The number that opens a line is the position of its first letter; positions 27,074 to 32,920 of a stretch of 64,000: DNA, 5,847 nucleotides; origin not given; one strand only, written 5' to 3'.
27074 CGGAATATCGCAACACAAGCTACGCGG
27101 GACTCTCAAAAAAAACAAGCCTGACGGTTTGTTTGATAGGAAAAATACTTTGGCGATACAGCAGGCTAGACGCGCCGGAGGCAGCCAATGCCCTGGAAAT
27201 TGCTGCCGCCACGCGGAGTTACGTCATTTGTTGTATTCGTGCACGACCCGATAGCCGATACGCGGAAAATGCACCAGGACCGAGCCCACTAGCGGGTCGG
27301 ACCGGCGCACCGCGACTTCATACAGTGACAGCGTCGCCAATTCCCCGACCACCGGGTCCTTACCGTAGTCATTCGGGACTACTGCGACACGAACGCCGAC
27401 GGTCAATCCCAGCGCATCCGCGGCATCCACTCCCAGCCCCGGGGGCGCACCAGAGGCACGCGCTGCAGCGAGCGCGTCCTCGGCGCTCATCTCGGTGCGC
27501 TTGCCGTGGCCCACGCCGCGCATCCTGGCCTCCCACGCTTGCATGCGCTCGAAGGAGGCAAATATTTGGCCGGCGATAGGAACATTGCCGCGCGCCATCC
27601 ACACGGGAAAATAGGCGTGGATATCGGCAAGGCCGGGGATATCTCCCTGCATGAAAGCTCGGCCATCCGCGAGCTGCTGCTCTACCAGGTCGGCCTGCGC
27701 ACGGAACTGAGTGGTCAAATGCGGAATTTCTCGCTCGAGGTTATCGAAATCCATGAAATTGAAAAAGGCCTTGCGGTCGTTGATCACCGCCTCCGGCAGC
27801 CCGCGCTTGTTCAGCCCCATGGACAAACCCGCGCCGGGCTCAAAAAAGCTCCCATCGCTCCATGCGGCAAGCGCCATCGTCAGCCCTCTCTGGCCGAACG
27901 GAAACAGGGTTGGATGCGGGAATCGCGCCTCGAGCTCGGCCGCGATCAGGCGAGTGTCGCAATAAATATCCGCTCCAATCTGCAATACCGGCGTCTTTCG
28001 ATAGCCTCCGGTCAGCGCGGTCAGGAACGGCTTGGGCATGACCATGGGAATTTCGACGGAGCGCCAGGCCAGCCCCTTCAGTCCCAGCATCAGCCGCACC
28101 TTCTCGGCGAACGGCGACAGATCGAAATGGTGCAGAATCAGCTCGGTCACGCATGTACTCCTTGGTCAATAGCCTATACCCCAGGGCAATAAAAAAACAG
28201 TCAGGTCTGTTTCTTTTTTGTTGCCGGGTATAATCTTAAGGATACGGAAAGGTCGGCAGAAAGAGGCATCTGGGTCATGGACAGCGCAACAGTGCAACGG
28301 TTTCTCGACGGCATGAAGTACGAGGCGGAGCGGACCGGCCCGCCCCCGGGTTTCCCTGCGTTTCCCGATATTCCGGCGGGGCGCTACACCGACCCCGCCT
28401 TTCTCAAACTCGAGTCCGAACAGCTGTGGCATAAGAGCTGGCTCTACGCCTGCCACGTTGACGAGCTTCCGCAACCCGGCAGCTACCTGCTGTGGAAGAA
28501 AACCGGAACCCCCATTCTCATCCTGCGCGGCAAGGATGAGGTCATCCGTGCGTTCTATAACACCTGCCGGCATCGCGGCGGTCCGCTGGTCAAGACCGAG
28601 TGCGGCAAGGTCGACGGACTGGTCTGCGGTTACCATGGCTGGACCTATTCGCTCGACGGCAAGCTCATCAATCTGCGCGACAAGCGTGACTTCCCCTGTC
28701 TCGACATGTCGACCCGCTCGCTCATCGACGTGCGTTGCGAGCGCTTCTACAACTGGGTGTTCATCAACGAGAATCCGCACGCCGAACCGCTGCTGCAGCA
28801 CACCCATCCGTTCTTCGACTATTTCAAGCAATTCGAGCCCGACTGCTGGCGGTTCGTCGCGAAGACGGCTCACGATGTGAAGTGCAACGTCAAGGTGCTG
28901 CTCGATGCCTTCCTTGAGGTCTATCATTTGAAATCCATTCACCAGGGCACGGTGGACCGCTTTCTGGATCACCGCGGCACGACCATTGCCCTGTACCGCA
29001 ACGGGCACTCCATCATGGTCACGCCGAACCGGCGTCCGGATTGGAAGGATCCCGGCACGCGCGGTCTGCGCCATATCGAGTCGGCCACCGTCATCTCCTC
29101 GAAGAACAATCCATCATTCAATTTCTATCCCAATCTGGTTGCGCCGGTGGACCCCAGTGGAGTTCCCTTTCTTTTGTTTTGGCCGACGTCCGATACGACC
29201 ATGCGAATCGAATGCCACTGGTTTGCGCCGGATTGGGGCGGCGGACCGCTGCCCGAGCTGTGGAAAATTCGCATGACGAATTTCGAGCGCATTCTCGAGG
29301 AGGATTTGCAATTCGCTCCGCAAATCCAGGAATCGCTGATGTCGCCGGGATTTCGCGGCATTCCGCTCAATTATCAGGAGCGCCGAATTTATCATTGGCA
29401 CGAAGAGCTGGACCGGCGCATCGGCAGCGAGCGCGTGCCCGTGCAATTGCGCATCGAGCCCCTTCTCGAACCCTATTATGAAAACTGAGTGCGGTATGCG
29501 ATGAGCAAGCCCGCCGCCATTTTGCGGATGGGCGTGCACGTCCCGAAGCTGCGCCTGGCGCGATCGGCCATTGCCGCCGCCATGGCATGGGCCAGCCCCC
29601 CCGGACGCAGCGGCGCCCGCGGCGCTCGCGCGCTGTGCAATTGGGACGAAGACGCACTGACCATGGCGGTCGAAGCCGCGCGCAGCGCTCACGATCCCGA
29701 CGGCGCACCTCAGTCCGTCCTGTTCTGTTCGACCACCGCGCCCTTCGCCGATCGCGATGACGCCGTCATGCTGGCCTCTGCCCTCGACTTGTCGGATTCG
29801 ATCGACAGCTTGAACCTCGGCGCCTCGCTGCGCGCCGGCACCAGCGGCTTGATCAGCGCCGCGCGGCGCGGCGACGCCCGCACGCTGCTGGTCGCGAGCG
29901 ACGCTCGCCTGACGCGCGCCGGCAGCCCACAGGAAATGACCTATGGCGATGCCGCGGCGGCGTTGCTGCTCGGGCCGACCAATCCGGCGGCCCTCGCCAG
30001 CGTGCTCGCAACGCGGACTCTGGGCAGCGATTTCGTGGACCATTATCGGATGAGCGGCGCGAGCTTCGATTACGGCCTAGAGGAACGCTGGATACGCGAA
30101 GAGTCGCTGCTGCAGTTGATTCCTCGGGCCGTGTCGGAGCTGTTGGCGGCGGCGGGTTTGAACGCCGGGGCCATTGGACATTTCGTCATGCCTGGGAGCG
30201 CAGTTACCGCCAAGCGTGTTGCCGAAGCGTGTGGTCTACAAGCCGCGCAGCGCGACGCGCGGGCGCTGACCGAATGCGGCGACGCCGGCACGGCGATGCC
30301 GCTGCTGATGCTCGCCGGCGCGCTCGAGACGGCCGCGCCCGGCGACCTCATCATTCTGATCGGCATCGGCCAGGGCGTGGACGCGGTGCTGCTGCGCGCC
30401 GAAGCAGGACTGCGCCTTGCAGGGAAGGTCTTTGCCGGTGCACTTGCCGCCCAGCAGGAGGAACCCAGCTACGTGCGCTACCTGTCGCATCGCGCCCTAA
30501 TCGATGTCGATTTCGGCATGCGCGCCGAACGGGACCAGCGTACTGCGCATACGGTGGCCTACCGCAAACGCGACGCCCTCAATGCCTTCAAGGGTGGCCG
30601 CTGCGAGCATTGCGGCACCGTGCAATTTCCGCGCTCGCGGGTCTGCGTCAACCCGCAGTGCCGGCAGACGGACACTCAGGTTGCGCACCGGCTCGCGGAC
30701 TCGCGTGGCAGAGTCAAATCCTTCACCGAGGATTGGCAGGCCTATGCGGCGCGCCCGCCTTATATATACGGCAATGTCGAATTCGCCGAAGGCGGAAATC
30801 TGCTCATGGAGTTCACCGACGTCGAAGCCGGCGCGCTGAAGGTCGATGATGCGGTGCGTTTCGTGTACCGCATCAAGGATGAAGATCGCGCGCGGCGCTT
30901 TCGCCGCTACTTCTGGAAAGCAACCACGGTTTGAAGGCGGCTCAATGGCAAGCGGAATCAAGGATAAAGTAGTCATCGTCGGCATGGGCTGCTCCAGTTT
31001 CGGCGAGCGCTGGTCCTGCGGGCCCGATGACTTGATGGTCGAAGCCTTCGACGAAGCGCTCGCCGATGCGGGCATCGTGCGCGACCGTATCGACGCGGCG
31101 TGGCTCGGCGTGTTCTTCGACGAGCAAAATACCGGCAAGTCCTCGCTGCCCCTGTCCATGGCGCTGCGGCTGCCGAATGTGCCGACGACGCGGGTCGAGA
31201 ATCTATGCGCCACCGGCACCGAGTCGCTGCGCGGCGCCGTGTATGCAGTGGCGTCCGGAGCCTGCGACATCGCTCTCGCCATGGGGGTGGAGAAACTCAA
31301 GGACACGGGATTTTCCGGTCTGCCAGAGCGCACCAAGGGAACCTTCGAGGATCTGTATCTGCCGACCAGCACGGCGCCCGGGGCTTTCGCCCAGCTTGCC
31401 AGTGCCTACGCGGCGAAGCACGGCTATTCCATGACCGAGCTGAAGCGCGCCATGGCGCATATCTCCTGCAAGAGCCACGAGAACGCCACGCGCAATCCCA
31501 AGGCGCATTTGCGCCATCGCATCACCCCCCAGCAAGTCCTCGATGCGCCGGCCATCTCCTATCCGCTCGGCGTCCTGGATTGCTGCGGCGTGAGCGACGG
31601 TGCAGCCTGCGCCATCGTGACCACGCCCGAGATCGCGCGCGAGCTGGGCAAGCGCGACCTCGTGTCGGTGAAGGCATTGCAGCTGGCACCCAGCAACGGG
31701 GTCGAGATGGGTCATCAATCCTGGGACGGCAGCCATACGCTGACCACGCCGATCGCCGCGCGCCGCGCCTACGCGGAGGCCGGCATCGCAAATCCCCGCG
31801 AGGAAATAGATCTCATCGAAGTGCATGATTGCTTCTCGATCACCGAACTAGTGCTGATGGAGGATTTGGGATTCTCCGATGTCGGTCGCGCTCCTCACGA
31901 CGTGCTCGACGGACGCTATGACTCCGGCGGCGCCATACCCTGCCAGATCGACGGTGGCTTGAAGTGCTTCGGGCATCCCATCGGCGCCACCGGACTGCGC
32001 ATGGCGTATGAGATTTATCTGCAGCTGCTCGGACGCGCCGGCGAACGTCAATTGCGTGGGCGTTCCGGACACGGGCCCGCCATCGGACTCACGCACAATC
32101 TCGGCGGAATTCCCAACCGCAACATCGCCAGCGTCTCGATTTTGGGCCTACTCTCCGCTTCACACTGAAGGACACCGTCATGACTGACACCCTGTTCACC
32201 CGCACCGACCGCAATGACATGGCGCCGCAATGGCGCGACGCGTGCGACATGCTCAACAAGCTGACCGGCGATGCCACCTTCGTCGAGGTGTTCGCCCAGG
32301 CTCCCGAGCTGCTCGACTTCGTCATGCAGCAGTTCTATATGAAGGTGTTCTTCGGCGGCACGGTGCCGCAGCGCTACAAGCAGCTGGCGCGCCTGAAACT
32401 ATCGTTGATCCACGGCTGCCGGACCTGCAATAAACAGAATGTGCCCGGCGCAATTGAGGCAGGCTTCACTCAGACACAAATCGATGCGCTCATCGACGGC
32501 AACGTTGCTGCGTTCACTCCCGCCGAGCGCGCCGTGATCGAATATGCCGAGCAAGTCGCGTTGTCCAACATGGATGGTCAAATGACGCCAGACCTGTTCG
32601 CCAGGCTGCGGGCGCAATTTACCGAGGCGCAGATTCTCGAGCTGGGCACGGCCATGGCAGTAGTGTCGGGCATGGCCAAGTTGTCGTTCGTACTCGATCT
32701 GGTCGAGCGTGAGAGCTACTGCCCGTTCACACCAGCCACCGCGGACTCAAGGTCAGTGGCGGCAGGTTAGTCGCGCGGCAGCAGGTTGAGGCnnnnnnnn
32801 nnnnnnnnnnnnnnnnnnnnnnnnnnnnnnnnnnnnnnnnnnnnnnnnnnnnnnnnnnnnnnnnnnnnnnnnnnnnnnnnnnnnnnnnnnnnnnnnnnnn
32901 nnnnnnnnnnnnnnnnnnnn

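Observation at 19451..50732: A recurrent AT-rich inverted repeat marks eight promoter gaps of the central island: candidate operator of a single, undescribed regulon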

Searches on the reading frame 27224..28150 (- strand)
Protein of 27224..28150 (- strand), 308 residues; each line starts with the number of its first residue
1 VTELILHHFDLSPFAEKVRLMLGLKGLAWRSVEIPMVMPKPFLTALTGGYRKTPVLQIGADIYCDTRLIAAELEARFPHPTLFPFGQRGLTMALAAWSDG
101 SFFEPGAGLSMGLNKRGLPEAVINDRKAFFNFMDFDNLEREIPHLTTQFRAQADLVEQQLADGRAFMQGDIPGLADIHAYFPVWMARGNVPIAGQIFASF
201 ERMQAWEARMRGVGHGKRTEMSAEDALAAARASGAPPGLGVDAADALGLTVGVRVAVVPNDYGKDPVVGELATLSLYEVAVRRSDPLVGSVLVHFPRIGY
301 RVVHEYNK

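Call 8: search_protein_families(library=pfam, proteins=[window:27224-28150:-])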
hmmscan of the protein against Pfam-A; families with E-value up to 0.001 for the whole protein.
window:27224-28150:- (308 aa): 3 families
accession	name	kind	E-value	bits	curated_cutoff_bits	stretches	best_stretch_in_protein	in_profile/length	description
PF13417.12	GST_N_3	-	3.6e-16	59.7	22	1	6-80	1-74/75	Glutathione S-transferase, N-terminal domain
PF13409.12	GST_N_2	-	9.8e-12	45.8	25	1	12-75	2-69/70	Glutathione S-transferase, N-terminal domain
PF00043.30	GST_C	-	0.0003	21.4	20.7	1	132-210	14-89/93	Glutathione S-transferase, C-terminal domain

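Call 47: search_solved_structures(query=window:27224-28150:-, max_evalue=0.00001)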
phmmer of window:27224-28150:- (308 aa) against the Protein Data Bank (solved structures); distinct sequences matched with E-value up to 0.00001: 3.
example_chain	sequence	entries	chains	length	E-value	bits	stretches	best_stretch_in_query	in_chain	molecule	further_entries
4kf9_A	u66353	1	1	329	7.6e-65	222.6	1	1-302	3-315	Glutathione s-transferase protein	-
3ic8_A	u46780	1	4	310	1.4e-59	205.4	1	1-302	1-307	uncharacterized GST-like proteinprotein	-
4g10_A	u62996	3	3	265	1.1e-09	41.4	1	3-114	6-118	Glutathione S-transferase homolog | Glutathione S-transferase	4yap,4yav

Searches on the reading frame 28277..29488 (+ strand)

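Call 8: search_protein_families(library=pfam, proteins=[window:28277-29488:+])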
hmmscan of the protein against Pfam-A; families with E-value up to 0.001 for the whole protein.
window:28277-29488:+ (403 aa): 2 families
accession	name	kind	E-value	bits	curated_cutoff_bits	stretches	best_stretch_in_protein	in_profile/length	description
PF00848.25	Ring_hydroxyl_A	-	1.8e-21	77.4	24.9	1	190-383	3-207/208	Ring hydroxylating alpha subunit (catalytic domain)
PF00355.32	Rieske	-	1.5e-17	63.7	20.3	1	54-141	1-86/88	Rieske [2Fe-2S] domain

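Call 23: search_protein_families(library=ncbifam, proteins=[window:28277-29488:+], max_evalue=0.00001)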
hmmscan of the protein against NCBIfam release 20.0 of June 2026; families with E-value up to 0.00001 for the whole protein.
window:28277-29488:+ (403 aa): 5 families
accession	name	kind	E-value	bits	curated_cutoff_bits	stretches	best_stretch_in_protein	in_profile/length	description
NF058607.1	GlBtMonoOxGbcA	equivalog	1.1e-33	116.3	670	1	32-231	33-231/420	glycine betaine monooxygenase oxygenase subunit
TIGR03228.1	anthran_1_2_A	equivalog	3.4e-24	85.3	671.9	1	36-233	20-223/438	anthranilate 1,2-dioxygenase large subunit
NF042946.1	3PPDioc_HcaE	equivalog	3.8e-24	85.5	830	1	36-164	20-151/450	3-phenylpropionate/cinnamic acid dioxygenase subunit alpha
TIGR03229.1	benzo_1_2_benA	equivalog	5.9e-19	68.2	780.95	1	37-139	21-123/433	benzoate 1,2-dioxygenase large subunit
NF041684.1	ant_diox_AndAc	equivalog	5.2e-11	41.8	750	1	37-222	28-222/418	anthranilate 1,2-dioxygenase large subunit AndAc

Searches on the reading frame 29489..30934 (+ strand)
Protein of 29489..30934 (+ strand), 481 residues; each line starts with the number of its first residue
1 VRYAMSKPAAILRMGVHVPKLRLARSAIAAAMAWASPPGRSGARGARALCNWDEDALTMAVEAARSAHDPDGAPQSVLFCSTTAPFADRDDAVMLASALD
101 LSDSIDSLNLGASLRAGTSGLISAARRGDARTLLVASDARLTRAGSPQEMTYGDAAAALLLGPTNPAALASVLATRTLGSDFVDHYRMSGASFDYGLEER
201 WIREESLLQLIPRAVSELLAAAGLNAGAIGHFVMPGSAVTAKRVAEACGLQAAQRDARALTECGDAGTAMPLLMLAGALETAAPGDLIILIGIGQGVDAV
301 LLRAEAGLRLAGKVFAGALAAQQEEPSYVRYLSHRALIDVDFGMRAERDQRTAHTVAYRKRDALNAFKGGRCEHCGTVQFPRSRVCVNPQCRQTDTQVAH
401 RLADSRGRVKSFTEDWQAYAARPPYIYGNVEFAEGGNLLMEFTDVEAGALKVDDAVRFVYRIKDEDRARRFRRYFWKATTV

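Call 8: search_protein_families(library=pfam, proteins=[window:29489-30934:+])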
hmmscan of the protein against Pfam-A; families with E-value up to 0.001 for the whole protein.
window:29489-30934:+ (481 aa): 2 families
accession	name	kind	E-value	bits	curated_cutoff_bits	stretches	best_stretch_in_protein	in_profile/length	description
PF01796.24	OB_ChsH2_C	-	1.6e-08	34.8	27.1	1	405-460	6-64/65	ChsH2, C-terminal OB-fold domain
PF12172.15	zf-ChsH2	-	1e-06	28.8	23.2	1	366-392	8-32/37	ChsH2, rubredoxin-like zinc ribbon domain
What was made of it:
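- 28277..32770 (+): Putative regulated operon behind O3: Rieske2, DUF35/ChsH2-like protein, thiolase-like protein and CMD. Pfam (call 8).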

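Call 23: search_protein_families(library=ncbifam, proteins=[window:29489-30934:+], max_evalue=0.00001)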
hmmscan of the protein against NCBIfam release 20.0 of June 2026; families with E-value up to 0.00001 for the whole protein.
window:29489-30934:+ (481 aa): 4 families
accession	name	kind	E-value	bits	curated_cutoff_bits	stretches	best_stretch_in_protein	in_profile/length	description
NF003274.0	PRK04262.1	equivalog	1.5e-29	103.1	244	1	9-309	3-313/347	hydroxymethylglutaryl-CoA synthase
TIGR00748.1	HMG_CoA_syn_Arc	equivalog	8.4e-15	54.8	353.35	1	10-300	3-303/345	hydroxymethylglutaryl-CoA synthase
NF053627.1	BnzsclthlBbsAGT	equivalog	4.2e-06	26.8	250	1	365-460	34-125/145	benzoylsuccinyl-CoA thiolase subunit BbsA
TIGR01835.1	HMG-CoA-S_prok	equivalog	8.2e-06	24.8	360.35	0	49-189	42-187/382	hydroxymethylglutaryl-CoA synthase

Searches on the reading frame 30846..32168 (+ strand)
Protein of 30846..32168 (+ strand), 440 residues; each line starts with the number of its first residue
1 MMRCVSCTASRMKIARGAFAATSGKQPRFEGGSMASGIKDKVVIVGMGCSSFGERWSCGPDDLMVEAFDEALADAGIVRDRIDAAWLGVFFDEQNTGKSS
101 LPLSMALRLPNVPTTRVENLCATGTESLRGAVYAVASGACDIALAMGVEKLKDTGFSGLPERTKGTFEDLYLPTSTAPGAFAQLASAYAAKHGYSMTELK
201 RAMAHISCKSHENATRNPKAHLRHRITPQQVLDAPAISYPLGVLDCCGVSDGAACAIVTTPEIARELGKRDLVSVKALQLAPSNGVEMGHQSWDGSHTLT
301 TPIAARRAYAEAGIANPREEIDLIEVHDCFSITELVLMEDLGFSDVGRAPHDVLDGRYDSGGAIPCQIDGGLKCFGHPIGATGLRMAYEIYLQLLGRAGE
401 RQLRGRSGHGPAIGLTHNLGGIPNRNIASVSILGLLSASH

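Call 8: search_protein_families(library=pfam, proteins=[window:30846-32168:+])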
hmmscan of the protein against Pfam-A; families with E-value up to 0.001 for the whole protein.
window:30846-32168:+ (440 aa): 4 families
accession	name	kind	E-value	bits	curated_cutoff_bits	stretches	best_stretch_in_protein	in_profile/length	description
PF22691.2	Thiolase_C_1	-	3.3e-29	101.9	28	1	299-429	18-140/144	Thiolase C-terminal domain-like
PF00108.29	Thiolase_N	-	5.2e-16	59.2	26.4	1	42-231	1-202/260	Thiolase, N-terminal domain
PF02803.24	Thiolase_C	-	7.7e-08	32.5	27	1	296-397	18-100/123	Thiolase, C-terminal domain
PF00109.32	ketoacyl-synt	-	0.00063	19.9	20.8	0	115-150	168-203/252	Beta-ketoacyl synthase, N-terminal domain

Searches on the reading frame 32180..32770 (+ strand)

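Call 8: search_protein_families(library=pfam, proteins=[window:32180-32770:+])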
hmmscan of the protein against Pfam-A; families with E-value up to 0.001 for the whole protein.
window:32180-32770:+ (196 aa): 1 family
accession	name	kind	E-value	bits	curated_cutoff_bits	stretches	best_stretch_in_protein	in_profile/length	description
PF02627.25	CMD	-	5.5e-13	49.1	23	1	49-124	7-83/84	Carboxymuconolactone decarboxylase family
